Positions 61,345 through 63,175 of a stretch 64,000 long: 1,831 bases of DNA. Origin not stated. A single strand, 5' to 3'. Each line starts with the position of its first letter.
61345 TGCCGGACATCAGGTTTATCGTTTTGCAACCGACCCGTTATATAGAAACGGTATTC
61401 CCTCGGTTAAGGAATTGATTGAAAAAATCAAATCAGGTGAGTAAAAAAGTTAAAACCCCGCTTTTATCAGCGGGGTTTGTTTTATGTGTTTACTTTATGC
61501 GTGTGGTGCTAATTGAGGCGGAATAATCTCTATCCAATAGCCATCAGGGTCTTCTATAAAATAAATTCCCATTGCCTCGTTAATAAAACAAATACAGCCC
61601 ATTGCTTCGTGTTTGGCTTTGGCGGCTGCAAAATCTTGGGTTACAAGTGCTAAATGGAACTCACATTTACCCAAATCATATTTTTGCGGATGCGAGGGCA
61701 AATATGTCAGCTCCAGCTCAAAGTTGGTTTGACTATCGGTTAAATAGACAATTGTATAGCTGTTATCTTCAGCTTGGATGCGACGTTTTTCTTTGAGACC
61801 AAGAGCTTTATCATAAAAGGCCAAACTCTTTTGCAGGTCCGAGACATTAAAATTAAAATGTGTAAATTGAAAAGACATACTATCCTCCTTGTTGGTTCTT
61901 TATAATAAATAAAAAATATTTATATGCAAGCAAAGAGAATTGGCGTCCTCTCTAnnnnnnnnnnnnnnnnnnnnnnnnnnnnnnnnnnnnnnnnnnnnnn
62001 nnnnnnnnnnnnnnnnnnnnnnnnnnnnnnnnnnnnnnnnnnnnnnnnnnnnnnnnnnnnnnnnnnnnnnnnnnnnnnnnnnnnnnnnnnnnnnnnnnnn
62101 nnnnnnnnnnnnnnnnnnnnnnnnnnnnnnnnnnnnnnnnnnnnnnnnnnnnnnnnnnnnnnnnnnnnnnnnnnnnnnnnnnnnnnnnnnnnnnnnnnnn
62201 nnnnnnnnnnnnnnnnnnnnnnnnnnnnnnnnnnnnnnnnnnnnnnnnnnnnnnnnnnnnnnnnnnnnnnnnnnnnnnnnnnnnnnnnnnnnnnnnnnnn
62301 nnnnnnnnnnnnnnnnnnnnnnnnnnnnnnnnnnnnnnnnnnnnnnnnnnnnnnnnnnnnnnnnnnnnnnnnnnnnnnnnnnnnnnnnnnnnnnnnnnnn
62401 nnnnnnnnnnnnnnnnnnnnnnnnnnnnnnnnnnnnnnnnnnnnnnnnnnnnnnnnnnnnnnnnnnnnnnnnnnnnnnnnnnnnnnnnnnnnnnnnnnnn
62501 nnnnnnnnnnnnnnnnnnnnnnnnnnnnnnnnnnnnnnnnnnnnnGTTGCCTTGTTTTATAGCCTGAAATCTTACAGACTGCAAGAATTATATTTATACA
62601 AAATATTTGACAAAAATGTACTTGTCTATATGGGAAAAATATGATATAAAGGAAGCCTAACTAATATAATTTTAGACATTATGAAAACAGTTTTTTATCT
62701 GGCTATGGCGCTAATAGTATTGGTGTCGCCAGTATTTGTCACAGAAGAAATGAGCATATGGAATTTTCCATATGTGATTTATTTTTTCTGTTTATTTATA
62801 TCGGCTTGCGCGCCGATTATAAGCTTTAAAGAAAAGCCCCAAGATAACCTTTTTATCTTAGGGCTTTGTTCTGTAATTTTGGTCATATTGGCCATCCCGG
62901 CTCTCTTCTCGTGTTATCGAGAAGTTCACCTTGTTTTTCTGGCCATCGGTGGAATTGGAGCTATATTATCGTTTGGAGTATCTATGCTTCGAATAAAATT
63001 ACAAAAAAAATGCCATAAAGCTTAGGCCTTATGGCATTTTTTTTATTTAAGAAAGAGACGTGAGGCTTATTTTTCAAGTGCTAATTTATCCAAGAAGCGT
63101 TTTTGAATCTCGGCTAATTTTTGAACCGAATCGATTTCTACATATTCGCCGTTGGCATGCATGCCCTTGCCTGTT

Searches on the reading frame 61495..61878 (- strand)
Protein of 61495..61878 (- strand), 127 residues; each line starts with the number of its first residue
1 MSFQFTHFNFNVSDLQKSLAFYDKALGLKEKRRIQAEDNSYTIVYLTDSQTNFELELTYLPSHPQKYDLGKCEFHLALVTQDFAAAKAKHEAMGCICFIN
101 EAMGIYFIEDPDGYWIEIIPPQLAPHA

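Call 10: search_protein_families(library=pfam, proteins=[window:61495-61878:-], max_evalue=0.01)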
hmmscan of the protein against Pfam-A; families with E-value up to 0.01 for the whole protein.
window:61495-61878:- (127 aa): 4 families
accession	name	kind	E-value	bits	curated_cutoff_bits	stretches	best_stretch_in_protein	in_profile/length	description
PF00903.31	Glyoxalase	-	1.3e-14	55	20.6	1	5-118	2-121/121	Glyoxalase/Bleomycin resistance protein/Dioxygenase superfamily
PF22677.2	Ble-like_N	-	2.5e-07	30.8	24.5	1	4-36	1-32/41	Bleomycin resistance protein-like N-terminal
PF13669.12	Glyoxalase_4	-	6.2e-07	30.1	27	1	7-98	2-94/109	Glyoxalase/Bleomycin resistance protein/Dioxygenase superfamily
PF18029.7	Glyoxalase_6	-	0.00037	21.6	23.6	1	9-113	3-100/106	Glyoxalase-like domain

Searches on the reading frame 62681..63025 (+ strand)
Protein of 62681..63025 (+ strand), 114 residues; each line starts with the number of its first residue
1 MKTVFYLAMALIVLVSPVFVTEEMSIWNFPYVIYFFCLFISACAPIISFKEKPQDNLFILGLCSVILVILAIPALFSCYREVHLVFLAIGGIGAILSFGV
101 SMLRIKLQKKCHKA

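Call 10: search_protein_families(library=pfam, proteins=[window:62681-63025:+], max_evalue=0.01)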
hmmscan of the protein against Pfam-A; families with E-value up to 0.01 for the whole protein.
window:62681-63025:+ (114 aa): 1 family
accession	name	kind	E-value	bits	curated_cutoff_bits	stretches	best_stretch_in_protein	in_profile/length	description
PF07695.17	7TMR-DISM_7TM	-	0.0059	17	29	0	4-96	102-196/205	7TM diverse intracellular signalling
